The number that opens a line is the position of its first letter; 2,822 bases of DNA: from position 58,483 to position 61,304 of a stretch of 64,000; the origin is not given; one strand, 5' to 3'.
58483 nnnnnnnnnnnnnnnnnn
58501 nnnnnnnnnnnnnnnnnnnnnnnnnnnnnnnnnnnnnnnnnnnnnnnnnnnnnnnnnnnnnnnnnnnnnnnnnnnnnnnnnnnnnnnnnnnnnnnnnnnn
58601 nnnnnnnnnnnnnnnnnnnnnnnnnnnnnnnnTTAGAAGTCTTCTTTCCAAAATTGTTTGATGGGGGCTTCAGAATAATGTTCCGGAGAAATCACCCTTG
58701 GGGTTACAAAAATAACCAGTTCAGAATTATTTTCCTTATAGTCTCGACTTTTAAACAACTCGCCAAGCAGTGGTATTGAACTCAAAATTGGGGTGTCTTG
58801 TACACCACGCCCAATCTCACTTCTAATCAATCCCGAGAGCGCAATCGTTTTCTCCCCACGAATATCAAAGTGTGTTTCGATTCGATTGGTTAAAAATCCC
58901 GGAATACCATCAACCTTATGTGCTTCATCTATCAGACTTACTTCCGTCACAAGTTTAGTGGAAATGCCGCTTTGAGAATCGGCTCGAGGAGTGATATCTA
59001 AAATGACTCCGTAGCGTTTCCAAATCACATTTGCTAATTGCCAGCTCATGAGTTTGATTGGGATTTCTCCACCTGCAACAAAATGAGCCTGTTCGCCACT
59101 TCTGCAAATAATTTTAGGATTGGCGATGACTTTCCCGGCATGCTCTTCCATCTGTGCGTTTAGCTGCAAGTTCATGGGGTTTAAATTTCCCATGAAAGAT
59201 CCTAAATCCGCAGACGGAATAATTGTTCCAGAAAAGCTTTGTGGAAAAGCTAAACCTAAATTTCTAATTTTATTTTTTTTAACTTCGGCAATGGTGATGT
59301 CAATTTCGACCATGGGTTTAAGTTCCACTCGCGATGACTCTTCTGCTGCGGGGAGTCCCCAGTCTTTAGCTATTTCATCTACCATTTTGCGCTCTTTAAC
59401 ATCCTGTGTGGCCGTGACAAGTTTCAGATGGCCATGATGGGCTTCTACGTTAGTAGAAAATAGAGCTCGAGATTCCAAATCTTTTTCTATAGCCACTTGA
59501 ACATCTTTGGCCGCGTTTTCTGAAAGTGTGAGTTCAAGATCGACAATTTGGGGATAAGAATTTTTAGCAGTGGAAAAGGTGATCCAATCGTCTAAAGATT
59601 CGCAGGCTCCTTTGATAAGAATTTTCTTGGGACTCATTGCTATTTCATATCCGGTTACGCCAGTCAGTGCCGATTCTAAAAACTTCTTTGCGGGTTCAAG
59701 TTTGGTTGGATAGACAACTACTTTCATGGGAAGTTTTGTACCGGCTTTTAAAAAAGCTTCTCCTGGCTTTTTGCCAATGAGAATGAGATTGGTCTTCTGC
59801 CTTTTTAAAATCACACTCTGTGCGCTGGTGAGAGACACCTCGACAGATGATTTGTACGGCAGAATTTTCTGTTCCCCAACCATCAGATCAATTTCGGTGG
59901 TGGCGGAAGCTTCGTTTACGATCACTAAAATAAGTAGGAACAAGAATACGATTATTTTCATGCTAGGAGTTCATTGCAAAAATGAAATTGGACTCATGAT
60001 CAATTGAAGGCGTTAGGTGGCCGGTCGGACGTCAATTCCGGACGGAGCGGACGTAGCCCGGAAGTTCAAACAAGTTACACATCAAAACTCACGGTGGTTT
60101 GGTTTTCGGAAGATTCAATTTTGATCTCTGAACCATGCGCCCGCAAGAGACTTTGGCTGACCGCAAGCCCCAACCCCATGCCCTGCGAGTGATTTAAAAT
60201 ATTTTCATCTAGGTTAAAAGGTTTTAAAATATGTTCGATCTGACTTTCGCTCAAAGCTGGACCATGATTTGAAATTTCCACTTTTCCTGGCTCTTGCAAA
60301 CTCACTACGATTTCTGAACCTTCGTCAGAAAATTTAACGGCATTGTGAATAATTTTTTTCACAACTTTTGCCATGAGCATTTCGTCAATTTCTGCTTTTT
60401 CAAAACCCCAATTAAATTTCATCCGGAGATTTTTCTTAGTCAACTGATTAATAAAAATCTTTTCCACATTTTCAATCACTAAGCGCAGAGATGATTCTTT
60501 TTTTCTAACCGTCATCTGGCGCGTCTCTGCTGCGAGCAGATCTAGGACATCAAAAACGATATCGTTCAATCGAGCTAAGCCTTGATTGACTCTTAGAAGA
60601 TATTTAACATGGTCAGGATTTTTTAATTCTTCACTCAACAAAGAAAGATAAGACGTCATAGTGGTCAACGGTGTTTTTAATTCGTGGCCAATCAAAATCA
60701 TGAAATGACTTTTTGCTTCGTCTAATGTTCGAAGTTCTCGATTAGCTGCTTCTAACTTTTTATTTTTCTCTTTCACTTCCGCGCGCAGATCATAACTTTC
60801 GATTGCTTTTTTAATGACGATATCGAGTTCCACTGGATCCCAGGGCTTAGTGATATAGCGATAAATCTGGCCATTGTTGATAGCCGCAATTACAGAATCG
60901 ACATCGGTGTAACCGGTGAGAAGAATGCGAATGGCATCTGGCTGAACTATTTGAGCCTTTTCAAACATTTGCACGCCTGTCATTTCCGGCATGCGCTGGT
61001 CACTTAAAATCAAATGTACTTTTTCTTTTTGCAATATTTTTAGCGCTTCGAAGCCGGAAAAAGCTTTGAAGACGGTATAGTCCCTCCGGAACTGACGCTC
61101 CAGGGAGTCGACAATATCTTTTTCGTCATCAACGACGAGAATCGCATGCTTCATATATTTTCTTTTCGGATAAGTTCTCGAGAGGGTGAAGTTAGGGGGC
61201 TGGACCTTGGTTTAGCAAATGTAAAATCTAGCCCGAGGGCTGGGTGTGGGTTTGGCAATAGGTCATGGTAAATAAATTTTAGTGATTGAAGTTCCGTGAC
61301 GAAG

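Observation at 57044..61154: Orphan Tad-type secretin + CpaF ATPase pair coupled to a REC-histidine-kinase hybrid and a standalone FliG-C-like protein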

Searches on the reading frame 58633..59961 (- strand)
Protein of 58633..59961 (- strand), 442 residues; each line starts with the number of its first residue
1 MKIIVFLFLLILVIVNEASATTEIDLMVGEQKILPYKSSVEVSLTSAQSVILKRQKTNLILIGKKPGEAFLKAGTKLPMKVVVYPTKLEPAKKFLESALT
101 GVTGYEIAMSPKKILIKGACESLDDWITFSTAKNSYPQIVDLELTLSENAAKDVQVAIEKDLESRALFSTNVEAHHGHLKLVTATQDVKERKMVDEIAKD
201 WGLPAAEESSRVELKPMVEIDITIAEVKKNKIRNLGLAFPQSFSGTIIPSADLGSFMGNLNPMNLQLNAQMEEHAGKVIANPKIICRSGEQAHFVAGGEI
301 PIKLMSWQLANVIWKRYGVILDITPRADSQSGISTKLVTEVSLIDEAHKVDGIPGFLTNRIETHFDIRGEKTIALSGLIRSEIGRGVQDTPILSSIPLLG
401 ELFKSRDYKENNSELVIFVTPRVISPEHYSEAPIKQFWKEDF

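Call 3: search_protein_families(library=pfam, proteins=[window:58633-59961:-], max_evalue=0.01)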
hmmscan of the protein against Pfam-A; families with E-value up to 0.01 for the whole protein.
window:58633-59961:- (442 aa): 1 family
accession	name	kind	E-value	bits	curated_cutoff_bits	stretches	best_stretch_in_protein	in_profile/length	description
PF00263.26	Secretin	-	1e-32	113.5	27.5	1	271-424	3-168/169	Bacterial type II and III secretion system protein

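Call 4: search_protein_families(library=ncbifam, proteins=[window:58633-59961:-], max_evalue=0.01)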
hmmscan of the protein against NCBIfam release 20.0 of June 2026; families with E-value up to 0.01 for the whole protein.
window:58633-59961:- (442 aa): 8 families
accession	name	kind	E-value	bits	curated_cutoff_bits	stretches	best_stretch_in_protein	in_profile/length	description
TIGR02515.1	IV_pilus_PilQ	subfamily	1.3e-25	90.3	284.35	1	257-424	255-427/428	type IV pilus secretin PilQ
TIGR02517.1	type_II_gspD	equivalog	8.2e-25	87.3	351.35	1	260-425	414-591/600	type II secretion system secretin GspD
TIGR02516.1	type_III_yscC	equivalog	5e-18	64.9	238.45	1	217-425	235-462/463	type III secretion system outer membrane ring subunit SctC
NF010083.0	PRK13568.1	equivalog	1.2e-14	53.9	554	1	263-425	252-418/419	DNA uptake porin HofQ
TIGR02519.1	pilus_MshL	equivalog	4.2e-13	49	250.2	1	318-424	175-290/290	pilus (MSHA type) biogenesis protein MshL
NF007851.2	PRK10560.1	exception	1e-12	47.6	598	1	260-425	239-410/412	DNA uptake porin HofQ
NF042912.1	Amuc_1098_fam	equivalog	5.6e-12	44.5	750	1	354-426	726-798/805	Amuc_1098 family type IV pilus outer membrane protein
NF011873.0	PRK15346.1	equivalog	5.8e-07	28.6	524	1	217-417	272-486/499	EscC/YscC/HrcC family type III secretion system outer membrane ring protein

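Call 39: find_homologous_proteins(query=window:58633-59961:-, max_evalue=1e-10)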
Query window:58633-59961:- (442 aa): 713 proteins with E <= 1e-10 among 7157 candidates; the best 120 are listed.
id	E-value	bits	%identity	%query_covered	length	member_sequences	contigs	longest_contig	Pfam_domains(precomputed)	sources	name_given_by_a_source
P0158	1.6e-285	965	100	100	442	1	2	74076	PF00263.27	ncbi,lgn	-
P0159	1.2e-140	487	53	95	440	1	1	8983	PF00263.27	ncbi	-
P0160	6.1e-130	452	50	100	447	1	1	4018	PF00263.27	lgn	-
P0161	9.1e-127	442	47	98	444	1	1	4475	PF00263.27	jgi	jgi:pilus assembly protein CpaC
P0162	1.7e-123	431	47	100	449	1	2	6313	PF13629.13,PF00263.27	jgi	jgi:pilus assembly protein CpaC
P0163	2.9e-116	407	47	94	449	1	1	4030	PF13629.13,PF00263.27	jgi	-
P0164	4.0e-114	400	45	96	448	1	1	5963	PF00263.27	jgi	jgi:pilus assembly protein CpaC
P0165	1.4e-113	398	45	100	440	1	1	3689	PF00263.27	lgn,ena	-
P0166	2.0e-113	398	44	100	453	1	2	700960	PF00263.27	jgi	jgi:pilus assembly protein CpaC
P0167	9.1e-111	389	47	95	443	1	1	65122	PF00263.27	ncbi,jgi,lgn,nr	ncbi:MAG: hypothetical protein SGI74_01250 [Oligoflexia bacterium]|nr:hypothetical protein [Oligofle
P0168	2.3e-108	381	42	95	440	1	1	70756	PF00263.27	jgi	-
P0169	2.6e-108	381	44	94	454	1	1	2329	PF00263.27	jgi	jgi:pilus assembly protein CpaC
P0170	5.5e-108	380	43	90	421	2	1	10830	PF00263.27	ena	-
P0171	1.7e-105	372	44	97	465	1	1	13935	PF00263.27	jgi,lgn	-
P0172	1.7e-105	372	43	91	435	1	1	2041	PF00263.27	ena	-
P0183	5.5e-68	248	36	93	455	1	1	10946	PF13629.13,PF00263.27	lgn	-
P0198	1.9e-59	220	33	91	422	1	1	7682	PF13629.13,PF00263.27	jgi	jgi:pilus assembly protein CpaC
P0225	5.0e-53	199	29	95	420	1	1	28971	PF00263.27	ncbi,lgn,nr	ncbi:MAG: hypothetical protein H7256_01700 [Bdellovibrio sp.]|nr:hypothetical protein [Bdellovibrio 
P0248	2.2e-50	190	40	52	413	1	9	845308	PF00263.27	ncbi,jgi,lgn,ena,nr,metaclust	ncbi:MAG: hypothetical protein A2622_08680 [Bdellovibrionales bacterium RIFCSPHIGHO2_01_FULL_40_29]|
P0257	9.2e-49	185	32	91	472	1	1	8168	PF04972.23,PF13629.13,PF00263.27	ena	-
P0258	2.5e-48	183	30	98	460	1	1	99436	PF13629.13,PF00263.27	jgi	jgi:pilus assembly protein CpaC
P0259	2.8e-48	183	34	77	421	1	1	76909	PF00263.27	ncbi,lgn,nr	ncbi:MAG: hypothetical protein H7328_11690 [Bdellovibrio sp.]|nr:hypothetical protein [Bdellovibrio 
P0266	9.6e-48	181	36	59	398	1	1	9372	PF13629.13,PF00263.27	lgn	-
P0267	1.2e-47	181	41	47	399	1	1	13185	PF13629.13,PF00263.27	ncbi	-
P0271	6.6e-47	179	36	55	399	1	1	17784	PF13629.13,PF00263.27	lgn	-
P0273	1.6e-46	177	33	79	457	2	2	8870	PF04972.23,PF13629.13,PF00263.27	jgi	jgi:pilus assembly protein CpaC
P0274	1.6e-46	177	34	64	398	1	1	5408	PF13629.13,PF00263.27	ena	-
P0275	1.9e-46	177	40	50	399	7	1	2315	PF13629.13,PF00263.27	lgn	-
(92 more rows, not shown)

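Call 40: find_encoding_contigs(protein=P0259, flank=10000, max_places=1)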
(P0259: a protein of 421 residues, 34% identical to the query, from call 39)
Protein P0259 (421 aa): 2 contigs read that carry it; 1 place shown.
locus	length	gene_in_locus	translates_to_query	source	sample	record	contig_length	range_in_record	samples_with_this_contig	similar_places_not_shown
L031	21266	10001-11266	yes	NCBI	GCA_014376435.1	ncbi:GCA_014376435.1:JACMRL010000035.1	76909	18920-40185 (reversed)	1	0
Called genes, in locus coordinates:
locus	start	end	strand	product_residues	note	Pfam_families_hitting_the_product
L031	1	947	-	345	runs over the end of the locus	PF00355:Rieske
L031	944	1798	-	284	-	PF00763:THF_DHG_CYH, PF02882:THF_DHG_CYH_C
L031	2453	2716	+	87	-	PF04964:Flp_Fap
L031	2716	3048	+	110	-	-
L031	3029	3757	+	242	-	-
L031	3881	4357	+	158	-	-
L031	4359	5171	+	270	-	-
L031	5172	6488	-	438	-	PF07969:Amidohydro_3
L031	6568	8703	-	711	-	-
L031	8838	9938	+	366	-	PF00072:Response_reg, PF00512:HisKA, PF02518:HATPase_c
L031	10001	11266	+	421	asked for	PF00263:Secretin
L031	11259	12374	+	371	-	PF00437:T2SSE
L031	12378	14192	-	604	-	PF01336:tRNA_anti-codon, PF00152:tRNA-synt_2, PF02938:GAD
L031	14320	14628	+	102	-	PF09650:PHA_gran_rgn (weak)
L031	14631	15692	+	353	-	PF00140:Sigma70_r1_2, PF04542:Sigma70_r2, PF04545:Sigma70_r4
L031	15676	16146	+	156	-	-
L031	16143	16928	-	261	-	PF04542:Sigma70_r2, PF04539:Sigma70_r3, PF08281:Sigma70_r4_2, PF04545:Sigma70_r4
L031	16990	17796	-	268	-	PF01656:CbiA, PF02374:ArsA_ATPase (weak), PF06564:CBP_BcsQ, PF09140:MipZ (weak), PF10609:ParA, PF13614:AAA_31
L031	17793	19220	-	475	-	PF00448:SRP54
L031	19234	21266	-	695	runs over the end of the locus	PF00771:FHIPEP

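Call 41: find_encoding_contigs(protein=P0225, flank=10000, max_places=1)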
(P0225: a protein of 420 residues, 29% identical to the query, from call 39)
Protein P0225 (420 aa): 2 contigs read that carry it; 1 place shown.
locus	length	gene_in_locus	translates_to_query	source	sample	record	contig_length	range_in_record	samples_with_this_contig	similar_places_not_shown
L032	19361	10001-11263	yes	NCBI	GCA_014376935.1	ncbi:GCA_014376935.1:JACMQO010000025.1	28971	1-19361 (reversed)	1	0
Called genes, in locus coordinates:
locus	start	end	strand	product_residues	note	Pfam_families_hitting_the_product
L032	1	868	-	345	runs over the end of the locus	PF00355:Rieske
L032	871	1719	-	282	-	PF00763:THF_DHG_CYH, PF02882:THF_DHG_CYH_C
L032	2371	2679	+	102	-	PF04964:Flp_Fap (weak)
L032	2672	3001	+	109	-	-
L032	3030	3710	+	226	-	-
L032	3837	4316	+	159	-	-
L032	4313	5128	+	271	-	-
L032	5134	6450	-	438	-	PF07969:Amidohydro_3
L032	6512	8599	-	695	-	-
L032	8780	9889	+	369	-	PF00072:Response_reg, PF00512:HisKA, PF02518:HATPase_c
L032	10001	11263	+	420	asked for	PF00263:Secretin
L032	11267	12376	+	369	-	PF00437:T2SSE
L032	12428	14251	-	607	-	PF01336:tRNA_anti-codon, PF00152:tRNA-synt_2, PF02938:GAD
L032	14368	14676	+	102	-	PF09650:PHA_gran_rgn (weak)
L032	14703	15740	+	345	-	PF00140:Sigma70_r1_2, PF04542:Sigma70_r2, PF04545:Sigma70_r4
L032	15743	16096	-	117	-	-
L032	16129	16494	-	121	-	PF13180:PDZ_2 (weak), PF17820:PDZ_6 (weak)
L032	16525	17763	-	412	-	PF00413:Peptidase_M10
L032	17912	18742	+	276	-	PF14394:DUF4423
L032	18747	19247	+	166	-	PF13302:Acetyltransf_3 (weak), PF00583:Acetyltransf_1, PF13673:Acetyltransf_10, PF13508:Acetyltransf_7, PF08445:FR47 (weak)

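Call 76: find_encoding_contigs(protein=P0248, flank=10000, max_places=1)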
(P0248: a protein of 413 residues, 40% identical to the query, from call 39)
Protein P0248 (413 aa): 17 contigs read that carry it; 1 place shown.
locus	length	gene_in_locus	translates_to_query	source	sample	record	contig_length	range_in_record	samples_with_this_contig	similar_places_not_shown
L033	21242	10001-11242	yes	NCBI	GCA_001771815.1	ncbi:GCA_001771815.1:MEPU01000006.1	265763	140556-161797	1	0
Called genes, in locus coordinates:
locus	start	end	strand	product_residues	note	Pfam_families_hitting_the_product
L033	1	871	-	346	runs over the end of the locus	PF00355:Rieske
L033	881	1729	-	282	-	PF00763:THF_DHG_CYH, PF02882:THF_DHG_CYH_C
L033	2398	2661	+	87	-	-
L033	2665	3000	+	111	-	-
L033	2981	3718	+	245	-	-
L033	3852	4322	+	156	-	-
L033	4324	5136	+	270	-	-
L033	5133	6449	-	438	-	PF07969:Amidohydro_3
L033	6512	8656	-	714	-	-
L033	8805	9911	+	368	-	PF00072:Response_reg, PF00512:HisKA, PF02518:HATPase_c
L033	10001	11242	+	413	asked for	PF00263:Secretin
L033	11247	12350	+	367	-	PF00437:T2SSE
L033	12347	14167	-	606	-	PF01336:tRNA_anti-codon, PF00152:tRNA-synt_2, PF02938:GAD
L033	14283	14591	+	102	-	-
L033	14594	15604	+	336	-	PF00140:Sigma70_r1_2, PF04542:Sigma70_r2, PF04545:Sigma70_r4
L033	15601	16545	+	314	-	-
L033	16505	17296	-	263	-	PF04116:FA_hydroxylase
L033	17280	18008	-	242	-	PF04116:FA_hydroxylase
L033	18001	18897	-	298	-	PF22523:DUF6999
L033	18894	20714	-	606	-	PF08541:ACP_syn_III_C, PF14518:Haem_oxygenas_2 (weak)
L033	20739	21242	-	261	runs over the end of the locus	PF04542:Sigma70_r2, PF04539:Sigma70_r3, PF08281:Sigma70_r4_2, PF04545:Sigma70_r4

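Call 85: search_solved_structures(query=window:58633-59961:-, max_evalue=0.00001)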
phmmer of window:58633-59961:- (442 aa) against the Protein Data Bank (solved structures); distinct sequences matched with E-value up to 0.00001: 19.
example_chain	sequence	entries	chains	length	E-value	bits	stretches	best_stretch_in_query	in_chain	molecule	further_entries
8jvb_A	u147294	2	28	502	7.9e-34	120.7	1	253-427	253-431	Type II and III secretion system protein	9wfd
8odn_A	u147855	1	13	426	4.6e-18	68.8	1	277-426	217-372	RcpA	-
9x0w_A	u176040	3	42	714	8e-17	64.7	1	262-425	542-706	Fimbrial assembly protein PilQ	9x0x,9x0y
6ve2_A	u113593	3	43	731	9.2e-17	64.5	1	262-426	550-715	Fimbrial assembly protein PilQ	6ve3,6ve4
6w6m_A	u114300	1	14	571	1.4e-14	57.3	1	250-424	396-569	Type IV pilus secretin PilQ family protein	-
9sh1_A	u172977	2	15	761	3.4e-13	52.7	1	262-429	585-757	Type IV pilus biogenesis and competence protein PilQ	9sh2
5w68_A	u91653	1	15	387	8.6e-13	51.4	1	269-425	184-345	Putative type II secretion protein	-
5zdh_A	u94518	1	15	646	2.3e-12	50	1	269-425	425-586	Type II secretion system protein D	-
4av2_A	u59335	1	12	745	3.1e-12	49.6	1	262-425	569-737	TYPE IV PILUS BIOGENESIS AND COMPETENCE PROTEIN PILQ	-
3jc8_Qa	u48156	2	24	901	9.3e-12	48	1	254-427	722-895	PilQ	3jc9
5wq7_A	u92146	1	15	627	5.1e-11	45.6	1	265-428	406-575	Putative type II secretion system protein D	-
6i1x_A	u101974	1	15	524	2.4e-10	43.4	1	273-426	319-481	Type II secretion system protein D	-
9k8v_A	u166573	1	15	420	2.4e-10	43.4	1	265-425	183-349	General secretion pathway protein D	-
5wq8_A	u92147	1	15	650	8.9e-10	41.5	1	265-425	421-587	Type II secretion system protein D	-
6hcg_A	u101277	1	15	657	2.3e-09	40.2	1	256-435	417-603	Type II secretion system protein D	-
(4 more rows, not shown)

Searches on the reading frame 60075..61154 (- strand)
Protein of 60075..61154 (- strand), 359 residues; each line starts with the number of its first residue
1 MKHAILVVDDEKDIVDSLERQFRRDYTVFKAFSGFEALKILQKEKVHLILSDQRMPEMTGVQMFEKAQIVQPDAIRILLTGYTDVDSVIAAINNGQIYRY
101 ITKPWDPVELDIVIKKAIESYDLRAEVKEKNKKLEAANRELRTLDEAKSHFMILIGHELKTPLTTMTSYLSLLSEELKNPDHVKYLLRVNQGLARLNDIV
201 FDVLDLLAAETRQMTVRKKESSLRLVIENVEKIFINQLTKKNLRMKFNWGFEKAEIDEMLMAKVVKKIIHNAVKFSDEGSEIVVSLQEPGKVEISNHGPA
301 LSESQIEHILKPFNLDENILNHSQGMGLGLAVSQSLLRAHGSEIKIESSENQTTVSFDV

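Call 3: search_protein_families(library=pfam, proteins=[window:60075-61154:-], max_evalue=0.01)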
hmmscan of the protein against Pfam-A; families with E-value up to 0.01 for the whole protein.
window:60075-61154:- (359 aa): 3 families
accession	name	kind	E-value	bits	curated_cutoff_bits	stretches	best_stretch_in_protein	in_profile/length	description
PF00072.30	Response_reg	-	1.8e-19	70.4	30.2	1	5-111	1-107/111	Response regulator receiver domain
PF02518.31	HATPase_c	-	2.4e-14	54.2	26.4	1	257-357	2-105/111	Histidine kinase-, DNA gyrase B-, and HSP90-like ATPase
PF00512.31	HisKA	-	1.2e-09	38.5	26.9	1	155-206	9-60/66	His Kinase A (phospho-acceptor) domain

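Call 4: search_protein_families(library=ncbifam, proteins=[window:60075-61154:-], max_evalue=0.01)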
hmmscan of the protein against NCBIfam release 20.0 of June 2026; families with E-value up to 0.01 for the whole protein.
window:60075-61154:- (359 aa): 132 families (the best 25 are shown)
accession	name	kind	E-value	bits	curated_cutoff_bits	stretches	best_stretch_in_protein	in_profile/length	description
NF053512.1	nitric_RR_NosR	exception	5.2e-51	174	400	1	5-146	1-143/422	response regulator c-di-GMP phosphodiesterase, NosR family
NF033091.0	HK_VanS_ACDEFG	equivalog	7.1e-30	104.1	400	1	117-356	43-289/293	vancomycin resistance histidine kinase VanS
TIGR02956.1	TMAO_torS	equivalog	7.8e-29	100.4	676.5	1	125-352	445-672/967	TMAO reductase system sensor histidine kinase/response regulator TorS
NF011874.0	PRK15347.1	equivalog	3.7e-28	98.1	852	2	122-354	372-606/921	two component system sensor kinase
TIGR02966.1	phoR_proteo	equivalog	1.1e-27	96.9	334.2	1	140-354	106-327/333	phosphate regulon sensor histidine kinase PhoR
NF008099.0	PRK10841.1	equivalog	1.2e-27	96.1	920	2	140-351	462-679/949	two-component system sensor histidine kinase RcsC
NF033092.0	HK_WalK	equivalog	1.3e-27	96.7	725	1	143-355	367-588/594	cell wall metabolism sensor histidine kinase WalK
NF046044.1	PnpS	equivalog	2.1e-26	92.9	400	1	140-354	162-383/390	two-component system histidine kinase PnpS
TIGR01386.1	cztS_silS_copS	subfamily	1.1e-25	90.5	292.55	1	136-358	226-455/457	heavy metal sensor histidine kinase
NF041880.1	EPS_EpsF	equivalog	1.1e-25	90.1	900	2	138-354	264-483/492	response regulator EpsF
NF008468.0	PRK11360.1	equivalog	2.2e-25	89.1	646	1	151-354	399-600/616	two-component system sensor histidine kinase AtoS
NF041947.1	LuxQ_Vibrio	equivalog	4.6e-25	87.7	1200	2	107-354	431-688/843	quorum-sensing autoinducer 2 sensor kinase/phosphatase LuxQ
NF008302.0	PRK11091.1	equivalog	7.9e-25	87.2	838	2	130-354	272-497/779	aerobic respiration two-component sensor histidine kinase ArcB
NF008312.0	PRK11100.1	equivalog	5.1e-24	84.9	356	1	125-353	234-465/477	two-component system sensor histidine kinase CreC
NF047874.1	MASE3_PAS_HK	subfamily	4.1e-23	82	560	1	128-353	378-616/655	MASE3 domain-containing sensor histidine kinase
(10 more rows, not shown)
